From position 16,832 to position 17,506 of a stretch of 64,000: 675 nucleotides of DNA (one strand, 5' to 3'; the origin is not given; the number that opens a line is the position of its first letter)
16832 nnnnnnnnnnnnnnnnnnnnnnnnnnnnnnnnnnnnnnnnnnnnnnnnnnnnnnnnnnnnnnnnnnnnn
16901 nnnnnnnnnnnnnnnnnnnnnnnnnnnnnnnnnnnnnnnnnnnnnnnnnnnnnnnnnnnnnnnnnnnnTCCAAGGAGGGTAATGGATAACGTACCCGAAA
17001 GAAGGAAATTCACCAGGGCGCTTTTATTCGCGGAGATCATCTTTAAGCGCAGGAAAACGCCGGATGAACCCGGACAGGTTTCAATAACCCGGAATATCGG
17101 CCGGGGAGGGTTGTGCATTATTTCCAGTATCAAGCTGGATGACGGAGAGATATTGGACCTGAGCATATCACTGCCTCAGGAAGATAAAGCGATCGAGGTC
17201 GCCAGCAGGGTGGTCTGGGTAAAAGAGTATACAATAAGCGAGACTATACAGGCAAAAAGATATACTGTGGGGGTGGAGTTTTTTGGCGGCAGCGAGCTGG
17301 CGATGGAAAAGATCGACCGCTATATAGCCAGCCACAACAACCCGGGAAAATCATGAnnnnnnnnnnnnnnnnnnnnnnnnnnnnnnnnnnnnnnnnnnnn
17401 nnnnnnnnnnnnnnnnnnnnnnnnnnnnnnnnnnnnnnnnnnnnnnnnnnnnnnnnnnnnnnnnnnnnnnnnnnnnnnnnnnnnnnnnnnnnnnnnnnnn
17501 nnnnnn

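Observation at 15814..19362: PilZ c-di-GMP receptor translationally coupled inside an acyl-CoA dehydrogenase / EtfB / ferredoxin-EtfA (bifurcating-type) operon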

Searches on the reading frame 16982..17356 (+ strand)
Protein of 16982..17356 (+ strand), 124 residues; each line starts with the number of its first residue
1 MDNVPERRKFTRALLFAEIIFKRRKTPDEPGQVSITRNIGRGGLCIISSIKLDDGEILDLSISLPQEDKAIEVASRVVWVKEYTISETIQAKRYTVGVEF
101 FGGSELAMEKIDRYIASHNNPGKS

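Call 3: search_protein_families(library=pfam, proteins=[window:16982-17356:+], max_evalue=0.01)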
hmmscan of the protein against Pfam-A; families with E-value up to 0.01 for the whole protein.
window:16982-17356:+ (124 aa): 1 family
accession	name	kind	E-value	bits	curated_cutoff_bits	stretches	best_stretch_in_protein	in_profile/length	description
PF07238.19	PilZ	-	8.7e-12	45.7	22.5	1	6-116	1-101/102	PilZ domain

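Call 4: search_protein_families(library=ncbifam, proteins=[window:16982-17356:+], max_evalue=0.01)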
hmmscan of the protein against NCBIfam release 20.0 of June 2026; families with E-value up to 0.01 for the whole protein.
window:16982-17356:+ (124 aa): 1 family
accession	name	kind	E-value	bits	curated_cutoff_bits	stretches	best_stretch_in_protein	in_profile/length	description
TIGR02266.1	gmx_TIGR02266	paralog_domain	4e-08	33.3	68.7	1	36-115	21-95/96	TIGR02266 family protein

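Call 6: find_homologous_proteins(query=window:16982-17353:+, max_evalue=0.001)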
Query window:16982-17353:+ (124 aa): 10 proteins with E <= 0.001 among 14 candidates.
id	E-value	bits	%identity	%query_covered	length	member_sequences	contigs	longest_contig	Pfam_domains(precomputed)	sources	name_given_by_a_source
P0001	3.3e-74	264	100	100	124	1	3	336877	PF07238.20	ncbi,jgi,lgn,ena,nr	ncbi:MAG: PilZ domain-containing protein [Candidatus Omnitrophica bacterium]|jgi:c-di-GMP-binding fl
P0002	2.9e-65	236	89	99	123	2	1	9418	PF07238.20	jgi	-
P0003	1.8e-61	223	83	100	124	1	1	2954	PF07238.20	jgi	jgi:hypothetical protein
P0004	2.5e-59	217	82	100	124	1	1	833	PF07238.20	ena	-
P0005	1.9e-58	214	80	99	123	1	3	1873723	PF07238.20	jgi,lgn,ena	-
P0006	2.3e-20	91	41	95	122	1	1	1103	PF07238.20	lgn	-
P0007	1.5e-19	88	39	96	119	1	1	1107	PF07238.20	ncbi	-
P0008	3.6e-19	87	41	94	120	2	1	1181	PF07238.20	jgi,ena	-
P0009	9.5e-17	79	37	94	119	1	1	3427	PF07238.20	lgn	-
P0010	1.6e-7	49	35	89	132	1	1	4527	PF07238.20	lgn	-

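Call 8: find_encoding_contigs(protein=P0005, flank=6000, max_places=3)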
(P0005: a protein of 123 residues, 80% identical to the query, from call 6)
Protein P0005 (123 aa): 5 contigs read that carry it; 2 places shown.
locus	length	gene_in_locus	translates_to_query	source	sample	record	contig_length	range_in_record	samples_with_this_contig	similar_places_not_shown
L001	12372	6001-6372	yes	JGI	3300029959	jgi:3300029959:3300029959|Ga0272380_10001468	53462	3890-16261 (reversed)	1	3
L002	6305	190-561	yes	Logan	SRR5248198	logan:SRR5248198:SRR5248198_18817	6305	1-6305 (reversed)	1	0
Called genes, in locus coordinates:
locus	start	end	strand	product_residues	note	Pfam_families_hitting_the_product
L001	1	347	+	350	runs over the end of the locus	PF00180:Iso_dh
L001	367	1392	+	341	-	PF01118:Semialdhyde_dh, PF02774:Semialdhyde_dhC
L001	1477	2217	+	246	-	PF01416:PseudoU_synth_1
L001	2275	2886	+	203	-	PF01914:MarC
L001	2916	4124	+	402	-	PF00483:NTP_transferase, PF24894:Hexapep_GlmU, PF25084:LbH_EIF2B, PF25087:GMPPB_C (weak), PF25247:LbH_GLGC (weak)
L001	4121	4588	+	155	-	PF13673:Acetyltransf_10, PF00583:Acetyltransf_1, PF13508:Acetyltransf_7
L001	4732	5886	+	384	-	PF02771:Acyl-CoA_dh_N, PF22924:ACOX_C_alpha1 (faint), PF02770:Acyl-CoA_dh_M, PF00441:Acyl-CoA_dh_1, PF08028:Acyl-CoA_dh_2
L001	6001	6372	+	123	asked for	PF07238:PilZ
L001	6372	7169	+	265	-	PF01012:ETF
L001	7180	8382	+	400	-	PF00037:Fer4, PF12797:Fer4_2 (weak), PF12837:Fer4_6 (weak), PF12838:Fer4_7, PF13187:Fer4_9, PF13237:Fer4_10, PF01012:ETF, PF00766:ETF_alpha, +7 more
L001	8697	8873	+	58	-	PF13384:HTH_23 (weak), PF12728:HTH_17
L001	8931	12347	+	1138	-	PF02463:SMC_N, PF13304:AAA_21 (weak)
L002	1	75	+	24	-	?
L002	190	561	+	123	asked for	PF07238:PilZ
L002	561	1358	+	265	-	PF01012:ETF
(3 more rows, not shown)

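Call 9: find_encoding_contigs(protein=P0002, flank=6000, max_places=2)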
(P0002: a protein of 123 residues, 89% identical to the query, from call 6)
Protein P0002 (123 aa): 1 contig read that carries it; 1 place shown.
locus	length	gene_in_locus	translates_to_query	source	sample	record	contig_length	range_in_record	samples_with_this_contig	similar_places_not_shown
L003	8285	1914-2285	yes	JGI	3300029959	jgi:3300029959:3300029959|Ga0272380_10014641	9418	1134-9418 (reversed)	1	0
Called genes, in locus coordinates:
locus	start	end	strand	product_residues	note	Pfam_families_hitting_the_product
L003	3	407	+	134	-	?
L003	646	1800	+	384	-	PF02771:Acyl-CoA_dh_N, PF22924:ACOX_C_alpha1 (faint), PF02770:Acyl-CoA_dh_M, PF00441:Acyl-CoA_dh_1, PF08028:Acyl-CoA_dh_2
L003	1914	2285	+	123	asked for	PF07238:PilZ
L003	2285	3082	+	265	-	PF01012:ETF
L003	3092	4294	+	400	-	PF00037:Fer4, PF12797:Fer4_2 (weak), PF12837:Fer4_6 (weak), PF12838:Fer4_7, PF13187:Fer4_9, PF13237:Fer4_10, PF01012:ETF, PF00766:ETF_alpha, +7 more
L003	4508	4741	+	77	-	PF12728:HTH_17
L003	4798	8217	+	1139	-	PF02463:SMC_N, PF13175:AAA_15, PF13304:AAA_21 (weak), PF13476:AAA_23, PF13304:AAA_21 (weak)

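Call 10: find_encoding_contigs(protein=P0009, flank=5000, max_places=2)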
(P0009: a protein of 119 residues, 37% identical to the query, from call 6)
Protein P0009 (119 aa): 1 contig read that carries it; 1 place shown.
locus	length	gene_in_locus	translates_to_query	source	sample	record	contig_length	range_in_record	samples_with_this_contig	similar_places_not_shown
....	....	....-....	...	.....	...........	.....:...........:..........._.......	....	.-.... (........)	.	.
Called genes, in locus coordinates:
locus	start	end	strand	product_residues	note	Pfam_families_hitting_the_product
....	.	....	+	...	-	?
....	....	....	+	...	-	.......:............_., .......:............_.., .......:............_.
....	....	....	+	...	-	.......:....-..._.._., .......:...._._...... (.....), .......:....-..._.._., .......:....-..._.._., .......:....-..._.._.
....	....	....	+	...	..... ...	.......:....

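Call 11: find_encoding_contigs(protein=P0010, flank=5000, max_places=2)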
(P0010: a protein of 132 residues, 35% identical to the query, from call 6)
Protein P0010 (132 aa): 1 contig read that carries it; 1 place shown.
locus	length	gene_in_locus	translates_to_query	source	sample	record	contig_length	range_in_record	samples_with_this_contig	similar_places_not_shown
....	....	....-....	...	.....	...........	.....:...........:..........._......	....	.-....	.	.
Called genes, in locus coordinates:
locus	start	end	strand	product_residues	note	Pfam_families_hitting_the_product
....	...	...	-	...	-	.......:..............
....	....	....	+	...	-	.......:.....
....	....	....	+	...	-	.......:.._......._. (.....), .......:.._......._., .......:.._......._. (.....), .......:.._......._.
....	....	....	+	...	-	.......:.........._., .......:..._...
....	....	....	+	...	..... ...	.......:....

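Call 13: find_encoding_contigs(protein=P0006, flank=3000, max_places=2)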
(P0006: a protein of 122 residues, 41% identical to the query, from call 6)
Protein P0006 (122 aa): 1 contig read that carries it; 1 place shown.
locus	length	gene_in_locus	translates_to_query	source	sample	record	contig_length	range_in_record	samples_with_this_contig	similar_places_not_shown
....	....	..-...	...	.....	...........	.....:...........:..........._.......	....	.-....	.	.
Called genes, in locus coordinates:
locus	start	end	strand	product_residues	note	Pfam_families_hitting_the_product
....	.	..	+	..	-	?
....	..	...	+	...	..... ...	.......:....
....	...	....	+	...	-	?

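Call 14: find_encoding_contigs(protein=P0007, flank=3000, max_places=2)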
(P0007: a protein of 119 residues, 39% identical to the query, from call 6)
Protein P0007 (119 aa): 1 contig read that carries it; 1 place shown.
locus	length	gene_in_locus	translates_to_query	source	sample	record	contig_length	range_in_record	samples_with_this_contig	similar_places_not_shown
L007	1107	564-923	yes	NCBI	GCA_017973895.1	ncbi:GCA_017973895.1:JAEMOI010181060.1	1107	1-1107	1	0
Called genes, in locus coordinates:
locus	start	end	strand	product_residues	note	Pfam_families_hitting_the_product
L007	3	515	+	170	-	?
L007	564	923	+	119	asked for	PF07238:PilZ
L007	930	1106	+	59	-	?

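Call 15: find_encoding_contigs(protein=P0008, flank=3000, max_places=2)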
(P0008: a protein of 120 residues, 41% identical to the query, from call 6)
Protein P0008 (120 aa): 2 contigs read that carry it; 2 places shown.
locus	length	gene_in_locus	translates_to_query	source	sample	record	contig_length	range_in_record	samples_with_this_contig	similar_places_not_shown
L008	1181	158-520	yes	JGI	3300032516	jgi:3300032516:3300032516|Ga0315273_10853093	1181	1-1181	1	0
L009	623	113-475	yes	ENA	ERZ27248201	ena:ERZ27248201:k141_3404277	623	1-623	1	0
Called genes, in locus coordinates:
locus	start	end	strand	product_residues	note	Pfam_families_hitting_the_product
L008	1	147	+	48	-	?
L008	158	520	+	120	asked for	PF07238:PilZ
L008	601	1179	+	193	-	?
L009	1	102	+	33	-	?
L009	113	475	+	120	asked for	PF07238:PilZ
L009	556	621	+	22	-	?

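Call 26: find_homologous_proteins(query=A1, max_evalue=0.001)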
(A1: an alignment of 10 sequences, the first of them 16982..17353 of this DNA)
Query A1 (10 sequences) (124 aa, profile of the alignment): 650 proteins with E <= 0.001 among 5123 candidates; the best 120 are listed.
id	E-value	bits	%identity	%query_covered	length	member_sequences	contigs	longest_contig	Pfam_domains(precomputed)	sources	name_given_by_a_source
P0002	1.0e-53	198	89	99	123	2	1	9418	PF07238.20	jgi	-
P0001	3.7e-53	197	100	100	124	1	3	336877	PF07238.20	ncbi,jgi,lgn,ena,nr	ncbi:MAG: PilZ domain-containing protein [Candidatus Omnitrophica bacterium]|jgi:c-di-GMP-binding fl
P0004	9.2e-53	195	82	100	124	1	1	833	PF07238.20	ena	-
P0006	7.4e-52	192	41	95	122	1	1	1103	PF07238.20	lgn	-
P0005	1.2e-51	192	80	99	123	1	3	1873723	PF07238.20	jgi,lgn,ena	-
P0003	1.9e-51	191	83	100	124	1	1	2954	PF07238.20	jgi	jgi:hypothetical protein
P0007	4.4e-50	187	39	96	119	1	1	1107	PF07238.20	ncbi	-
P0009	3.9e-48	180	37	94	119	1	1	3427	PF07238.20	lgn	-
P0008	8.5e-48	179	41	94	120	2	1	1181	PF07238.20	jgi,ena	-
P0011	1.6e-45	172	37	95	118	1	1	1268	PF07238.20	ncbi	-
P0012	1.0e-44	169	39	94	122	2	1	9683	PF07238.20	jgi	jgi:c-di-GMP-binding flagellar brake protein YcgR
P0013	1.2e-44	169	36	92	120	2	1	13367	PF07238.20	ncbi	-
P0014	2.0e-44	168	37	95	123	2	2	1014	PF07238.20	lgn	-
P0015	5.1e-44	167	37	95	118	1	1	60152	PF07238.20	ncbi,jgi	-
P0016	6.7e-44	167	37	96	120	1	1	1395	PF07238.20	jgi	-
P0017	9.6e-44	166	38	95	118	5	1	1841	PF07238.20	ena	-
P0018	1.3e-43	166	39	95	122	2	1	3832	PF07238.20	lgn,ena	-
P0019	2.4e-43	165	36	95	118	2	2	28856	PF07238.20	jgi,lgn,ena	-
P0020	2.7e-43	165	36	95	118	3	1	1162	PF07238.20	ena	-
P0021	3.1e-43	164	35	95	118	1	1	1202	PF07238.20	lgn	-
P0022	3.8e-43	164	31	95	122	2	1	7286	PF07238.20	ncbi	-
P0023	4.0e-43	164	34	95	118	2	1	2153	PF07238.20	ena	-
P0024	4.8e-43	164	39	95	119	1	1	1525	PF07238.20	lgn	-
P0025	1.1e-42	163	32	95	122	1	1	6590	PF07238.20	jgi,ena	-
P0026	1.1e-42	163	37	95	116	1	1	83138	PF07238.20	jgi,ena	-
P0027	1.1e-42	163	39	92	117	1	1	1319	PF07238.20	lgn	-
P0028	1.4e-42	162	37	90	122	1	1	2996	PF07238.20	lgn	-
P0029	1.5e-42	162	36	95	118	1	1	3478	PF07238.20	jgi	jgi:c-di-GMP-binding flagellar brake protein YcgR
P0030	1.7e-42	162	43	91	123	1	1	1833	PF07238.20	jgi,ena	-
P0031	1.9e-42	162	37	94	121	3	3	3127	PF07238.20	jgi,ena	-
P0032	1.9e-42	162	38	95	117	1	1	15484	PF07238.20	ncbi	-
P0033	2.2e-42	162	39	91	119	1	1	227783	PF07238.20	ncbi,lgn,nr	ncbi:MAG: PilZ domain-containing protein [Candidatus Omnitrophota bacterium]|nr:PilZ domain-containi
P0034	2.4e-42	162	37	93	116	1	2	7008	PF07238.20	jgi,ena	-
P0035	2.8e-42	161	30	95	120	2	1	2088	PF07238.20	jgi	-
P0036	3.5e-42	161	35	95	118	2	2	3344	PF07238.20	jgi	-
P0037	3.6e-42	161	37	99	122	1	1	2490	PF07238.20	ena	-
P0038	3.8e-42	161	38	92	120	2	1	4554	PF07238.20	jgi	-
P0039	3.9e-42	161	41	89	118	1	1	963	PF07238.20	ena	-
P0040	4.0e-42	161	38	95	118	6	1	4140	PF07238.20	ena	-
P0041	6.3e-42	160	35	95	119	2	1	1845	PF07238.20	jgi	jgi:c-di-GMP-binding flagellar brake protein YcgR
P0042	6.7e-42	160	36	95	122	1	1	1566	PF07238.20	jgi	jgi:c-di-GMP-binding flagellar brake protein YcgR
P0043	7.3e-42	160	34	97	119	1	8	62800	PF07238.20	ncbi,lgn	-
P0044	8.1e-42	160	37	91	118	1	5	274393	PF07238.20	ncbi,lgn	-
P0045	1.4e-41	159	36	95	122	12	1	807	PF07238.20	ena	-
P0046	1.6e-41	159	37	94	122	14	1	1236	PF07238.20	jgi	-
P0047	1.7e-41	159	40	91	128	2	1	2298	PF07238.20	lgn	-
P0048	2.0e-41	159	40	91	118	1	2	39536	PF07238.20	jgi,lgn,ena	-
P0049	2.2e-41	158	36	95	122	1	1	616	PF07238.20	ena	-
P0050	2.6e-41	158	41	91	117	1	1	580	PF07238.20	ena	-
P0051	4.4e-41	158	34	95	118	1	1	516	PF07238.20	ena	-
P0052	4.5e-41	157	36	95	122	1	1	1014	PF07238.20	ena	-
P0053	4.6e-41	157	34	95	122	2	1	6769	PF07238.20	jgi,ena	-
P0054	5.1e-41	157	35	95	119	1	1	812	PF07238.20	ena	-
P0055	5.1e-41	157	38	91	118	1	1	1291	PF07238.20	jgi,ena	-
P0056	5.1e-41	157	37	90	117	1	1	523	PF07238.20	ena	-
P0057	6.2e-41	157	38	95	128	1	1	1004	PF07238.20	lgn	-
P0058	7.1e-41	157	39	98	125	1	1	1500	PF07238.20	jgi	jgi:c-di-GMP-binding flagellar brake protein YcgR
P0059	7.3e-41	157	43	96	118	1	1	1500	PF07238.20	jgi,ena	-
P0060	1.0e-40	156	35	95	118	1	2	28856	PF07238.20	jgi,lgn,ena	-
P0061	1.2e-40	156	45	96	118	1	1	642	PF07238.20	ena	-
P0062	1.4e-40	156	35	90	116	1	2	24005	PF07238.20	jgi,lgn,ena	-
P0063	1.7e-40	156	33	95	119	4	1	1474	PF07238.20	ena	-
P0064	1.9e-40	155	36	93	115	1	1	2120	PF07238.20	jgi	jgi:hypothetical protein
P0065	2.1e-40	155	34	91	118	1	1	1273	PF07238.20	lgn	-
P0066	2.5e-40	155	36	95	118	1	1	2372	PF07238.20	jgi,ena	jgi:c-di-GMP-binding flagellar brake protein YcgR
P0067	2.5e-40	155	36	95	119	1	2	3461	PF07238.20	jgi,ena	-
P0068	2.6e-40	155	40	90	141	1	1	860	PF07238.20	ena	-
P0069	2.7e-40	155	36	93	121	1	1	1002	PF07238.20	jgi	jgi:c-di-GMP-binding flagellar brake protein YcgR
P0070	2.7e-40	155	31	97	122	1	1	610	PF07238.20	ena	-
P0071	5.8e-40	154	38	90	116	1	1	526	PF07238.20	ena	-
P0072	5.9e-40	154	37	95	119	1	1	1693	PF07238.20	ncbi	-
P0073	6.7e-40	154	37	95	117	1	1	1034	PF07238.20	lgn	-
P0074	7.9e-40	153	35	90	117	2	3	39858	PF07238.20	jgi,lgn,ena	-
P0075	8.7e-40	153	38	91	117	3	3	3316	PF07238.20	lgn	-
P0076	9.7e-40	153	32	93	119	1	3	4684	PF07238.20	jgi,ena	jgi:c-di-GMP-binding flagellar brake protein YcgR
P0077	1.4e-39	153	36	93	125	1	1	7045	PF07238.20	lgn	-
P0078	1.4e-39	153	37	93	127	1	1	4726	PF07238.20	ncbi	-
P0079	1.5e-39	153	37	93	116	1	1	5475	PF07238.20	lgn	-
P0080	1.6e-39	152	40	96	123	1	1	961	PF07238.20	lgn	-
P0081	1.7e-39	152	37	89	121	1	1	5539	PF07238.20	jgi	jgi:hypothetical protein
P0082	2.0e-39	152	39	96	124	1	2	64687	PF07238.20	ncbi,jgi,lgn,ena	-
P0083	2.6e-39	152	30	90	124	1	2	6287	PF07238.20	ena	-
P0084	2.9e-39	152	36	91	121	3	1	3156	PF07238.20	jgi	jgi:c-di-GMP-binding flagellar brake protein YcgR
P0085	4.3e-39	151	34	94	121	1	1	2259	PF07238.20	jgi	-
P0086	4.5e-39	151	37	93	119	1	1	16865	PF07238.20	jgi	jgi:c-di-GMP-binding flagellar brake protein YcgR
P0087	5.3e-39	151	40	91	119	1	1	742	PF07238.20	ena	-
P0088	5.4e-39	151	38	92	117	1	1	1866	PF07238.20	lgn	-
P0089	7.8e-39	150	38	95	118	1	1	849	PF07238.20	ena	-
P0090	1.0e-38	150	33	91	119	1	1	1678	PF07238.20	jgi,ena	-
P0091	1.4e-38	149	30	91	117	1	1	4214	PF07238.20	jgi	jgi:c-di-GMP-binding flagellar brake protein YcgR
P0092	1.4e-38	149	38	94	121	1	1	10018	PF07238.20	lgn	-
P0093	1.5e-38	149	40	96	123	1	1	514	PF07238.20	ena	-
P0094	2.0e-38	149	31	93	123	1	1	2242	PF07238.20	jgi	-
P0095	4.4e-38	148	31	93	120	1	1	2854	PF07238.20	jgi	jgi:c-di-GMP-binding flagellar brake protein YcgR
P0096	4.7e-38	148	45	95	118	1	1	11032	PF07238.20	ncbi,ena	-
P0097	4.8e-38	148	38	94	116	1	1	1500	PF07238.20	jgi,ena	-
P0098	5.8e-38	147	39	91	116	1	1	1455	PF07238.20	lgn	-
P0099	1.1e-37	147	38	91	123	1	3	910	PF07238.20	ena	-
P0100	1.6e-37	146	34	95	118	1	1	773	PF07238.20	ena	-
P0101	1.8e-37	146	36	94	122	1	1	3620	PF07238.20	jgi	-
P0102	2.1e-37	146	35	92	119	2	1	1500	PF07238.20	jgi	jgi:c-di-GMP-binding flagellar brake protein YcgR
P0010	2.1e-37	146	35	89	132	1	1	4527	PF07238.20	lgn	-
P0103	2.6e-37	145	42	91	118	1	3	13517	PF07238.20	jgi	jgi:c-di-GMP-binding flagellar brake protein YcgR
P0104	3.3e-37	145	34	93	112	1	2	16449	PF07238.20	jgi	jgi:c-di-GMP-binding flagellar brake protein YcgR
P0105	3.4e-37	145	34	91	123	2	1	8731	PF07238.20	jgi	jgi:c-di-GMP-binding flagellar brake protein YcgR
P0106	4.1e-37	145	36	94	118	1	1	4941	PF07238.20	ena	-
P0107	4.4e-37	145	36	91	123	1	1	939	PF07238.20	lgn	-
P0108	6.2e-37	144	35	91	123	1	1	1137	PF07238.20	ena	-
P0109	8.2e-37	144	41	94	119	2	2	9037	PF07238.20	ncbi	-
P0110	9.5e-37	144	36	91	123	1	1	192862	PF07238.20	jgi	jgi:c-di-GMP-binding flagellar brake protein YcgR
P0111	1.6e-36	143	36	92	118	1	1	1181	PF07238.20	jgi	jgi:c-di-GMP-binding flagellar brake protein YcgR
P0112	2.9e-36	142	43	90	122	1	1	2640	PF07238.20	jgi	-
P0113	3.9e-36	142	41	96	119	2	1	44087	PF07238.20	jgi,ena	-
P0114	4.4e-36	141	35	90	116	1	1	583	PF07238.20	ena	-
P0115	5.4e-36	141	38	91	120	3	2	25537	PF07238.20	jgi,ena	jgi:c-di-GMP-binding flagellar brake protein YcgR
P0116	1.7e-35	139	35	91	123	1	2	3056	PF07238.20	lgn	-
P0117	1.7e-35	139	35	93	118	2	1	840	PF07238.20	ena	-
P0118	2.5e-35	139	37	94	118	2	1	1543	PF07238.20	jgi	jgi:c-di-GMP-binding flagellar brake protein YcgR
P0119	3.5e-35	138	37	91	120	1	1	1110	PF07238.20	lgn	-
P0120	4.4e-35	138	33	90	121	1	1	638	PF07238.20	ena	-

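Call 32: find_related_loci(query=A2, collection=metagenome_contigs, flank=3000)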
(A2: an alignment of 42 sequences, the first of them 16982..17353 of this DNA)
Query A2 (124 aa) in metagenome_contigs; peptide patterns used: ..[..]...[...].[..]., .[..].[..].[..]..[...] (x = any residue, [..] = any of these).
356 stretches matched a pattern; 114 encode a relative of the query (tblastn E <= 1e-3); the best 80 are kept; 80 distinct loci.
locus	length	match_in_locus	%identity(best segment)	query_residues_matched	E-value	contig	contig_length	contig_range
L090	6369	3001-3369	89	1-123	8e-73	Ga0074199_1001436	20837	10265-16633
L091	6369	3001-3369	80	1-123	1e-65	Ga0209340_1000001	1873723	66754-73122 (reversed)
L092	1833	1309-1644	43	6-118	2e-30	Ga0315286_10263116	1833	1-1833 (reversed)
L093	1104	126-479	43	1-119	2e-29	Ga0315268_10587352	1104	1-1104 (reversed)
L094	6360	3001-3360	39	1-119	5e-27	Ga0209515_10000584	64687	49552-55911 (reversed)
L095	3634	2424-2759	39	5-118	1e-26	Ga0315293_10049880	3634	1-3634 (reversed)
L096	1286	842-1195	38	1-119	9e-27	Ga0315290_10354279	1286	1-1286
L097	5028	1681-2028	36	1-118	1e-26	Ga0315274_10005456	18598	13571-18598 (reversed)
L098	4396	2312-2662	37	1-118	6e-26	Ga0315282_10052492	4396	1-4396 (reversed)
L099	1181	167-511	41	2-117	5e-26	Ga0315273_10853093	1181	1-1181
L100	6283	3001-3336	40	6-118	4e-25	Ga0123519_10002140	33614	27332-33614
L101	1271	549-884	38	6-118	2e-25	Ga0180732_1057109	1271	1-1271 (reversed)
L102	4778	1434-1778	42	6-123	1e-24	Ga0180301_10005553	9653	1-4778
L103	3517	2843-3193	36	1-118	2e-24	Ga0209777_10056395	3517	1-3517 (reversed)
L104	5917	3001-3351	36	1-118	1e-23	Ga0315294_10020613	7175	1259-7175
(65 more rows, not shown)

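Call 34: predict_structure(alignment_id=A1)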
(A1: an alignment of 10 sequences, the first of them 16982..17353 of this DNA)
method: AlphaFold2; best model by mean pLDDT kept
length: 124 residues; sequences in the alignment: 10
mean_pLDDT: 78.4   pTM: 0.70
mean pLDDT of the five models: 78.4, 77.8, 77.6, 75.0, 68.2
residues with pLDDT >= 90: 29; 70-90: 63; 50-70: 23; < 50: 9
segments of 3 or more residues with pLDDT < 50: 1-6, 122-124
pLDDT, mean of each block of 10 residues (from residue 1): 48 72 80 67 84 91 88 92 76 87 89 80 41
secondary structure, 60 per line:
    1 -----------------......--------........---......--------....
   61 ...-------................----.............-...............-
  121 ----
elements in order: E18-23 E32-39 E43-48 E57-63 E71-86 E91-103 H105-119
